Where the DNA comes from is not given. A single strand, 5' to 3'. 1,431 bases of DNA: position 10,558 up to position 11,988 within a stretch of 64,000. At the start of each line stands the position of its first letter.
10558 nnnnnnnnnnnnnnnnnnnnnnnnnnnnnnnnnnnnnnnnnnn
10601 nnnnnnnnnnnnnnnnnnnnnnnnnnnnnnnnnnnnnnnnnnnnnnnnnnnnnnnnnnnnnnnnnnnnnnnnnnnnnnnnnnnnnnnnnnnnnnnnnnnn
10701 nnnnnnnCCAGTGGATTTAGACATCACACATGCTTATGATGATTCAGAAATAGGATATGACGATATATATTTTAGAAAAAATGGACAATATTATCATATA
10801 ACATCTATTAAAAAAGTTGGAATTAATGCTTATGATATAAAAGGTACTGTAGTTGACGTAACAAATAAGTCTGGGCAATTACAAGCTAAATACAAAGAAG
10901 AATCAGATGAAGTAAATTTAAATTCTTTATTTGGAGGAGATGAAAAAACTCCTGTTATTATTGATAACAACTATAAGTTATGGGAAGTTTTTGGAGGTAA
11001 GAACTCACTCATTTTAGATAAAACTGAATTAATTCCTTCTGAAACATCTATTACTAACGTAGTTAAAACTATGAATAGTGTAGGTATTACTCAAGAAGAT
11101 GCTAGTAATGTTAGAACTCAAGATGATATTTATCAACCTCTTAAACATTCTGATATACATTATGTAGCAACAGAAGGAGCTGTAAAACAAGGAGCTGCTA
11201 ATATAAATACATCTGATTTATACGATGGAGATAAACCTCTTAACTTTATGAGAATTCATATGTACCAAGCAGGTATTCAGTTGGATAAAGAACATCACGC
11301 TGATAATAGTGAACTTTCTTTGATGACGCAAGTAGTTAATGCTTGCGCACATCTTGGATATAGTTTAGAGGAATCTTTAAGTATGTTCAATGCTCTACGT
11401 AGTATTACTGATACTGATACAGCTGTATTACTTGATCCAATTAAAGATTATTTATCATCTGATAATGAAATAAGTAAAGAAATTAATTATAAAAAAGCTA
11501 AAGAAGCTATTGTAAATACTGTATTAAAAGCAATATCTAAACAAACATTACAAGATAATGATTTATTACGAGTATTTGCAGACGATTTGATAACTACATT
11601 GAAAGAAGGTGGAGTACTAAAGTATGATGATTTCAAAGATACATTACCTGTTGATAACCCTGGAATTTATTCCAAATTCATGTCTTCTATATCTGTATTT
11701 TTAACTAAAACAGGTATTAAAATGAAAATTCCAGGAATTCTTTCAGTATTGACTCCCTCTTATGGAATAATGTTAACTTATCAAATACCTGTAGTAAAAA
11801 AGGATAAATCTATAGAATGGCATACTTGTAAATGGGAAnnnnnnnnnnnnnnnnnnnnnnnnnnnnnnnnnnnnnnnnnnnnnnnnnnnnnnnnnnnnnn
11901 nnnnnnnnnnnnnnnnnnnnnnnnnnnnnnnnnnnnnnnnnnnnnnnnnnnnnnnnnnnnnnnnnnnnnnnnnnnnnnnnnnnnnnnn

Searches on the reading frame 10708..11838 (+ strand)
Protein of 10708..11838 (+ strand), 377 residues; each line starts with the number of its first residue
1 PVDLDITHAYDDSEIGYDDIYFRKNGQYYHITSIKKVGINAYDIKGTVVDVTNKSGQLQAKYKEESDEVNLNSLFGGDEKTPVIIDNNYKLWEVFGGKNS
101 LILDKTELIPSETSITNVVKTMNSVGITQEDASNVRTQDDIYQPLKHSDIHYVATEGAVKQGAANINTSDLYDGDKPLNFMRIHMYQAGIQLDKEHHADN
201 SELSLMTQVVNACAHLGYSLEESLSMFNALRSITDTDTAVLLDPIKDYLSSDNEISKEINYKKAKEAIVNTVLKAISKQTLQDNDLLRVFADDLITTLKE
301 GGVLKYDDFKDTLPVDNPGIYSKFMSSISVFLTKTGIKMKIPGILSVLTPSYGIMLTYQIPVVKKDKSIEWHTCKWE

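Call 93: search_protein_families(library=pfam, proteins=[window:10708-11838:+], max_evalue=10)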
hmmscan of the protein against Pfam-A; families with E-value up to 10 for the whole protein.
window:10708-11838:+ (377 aa): 1 family
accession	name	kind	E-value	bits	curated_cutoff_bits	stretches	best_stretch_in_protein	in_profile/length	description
PF03979.19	Sigma70_r1_1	-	0.094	13.1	22.5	1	293-317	9-33/81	Sigma-70 factor, region 1.1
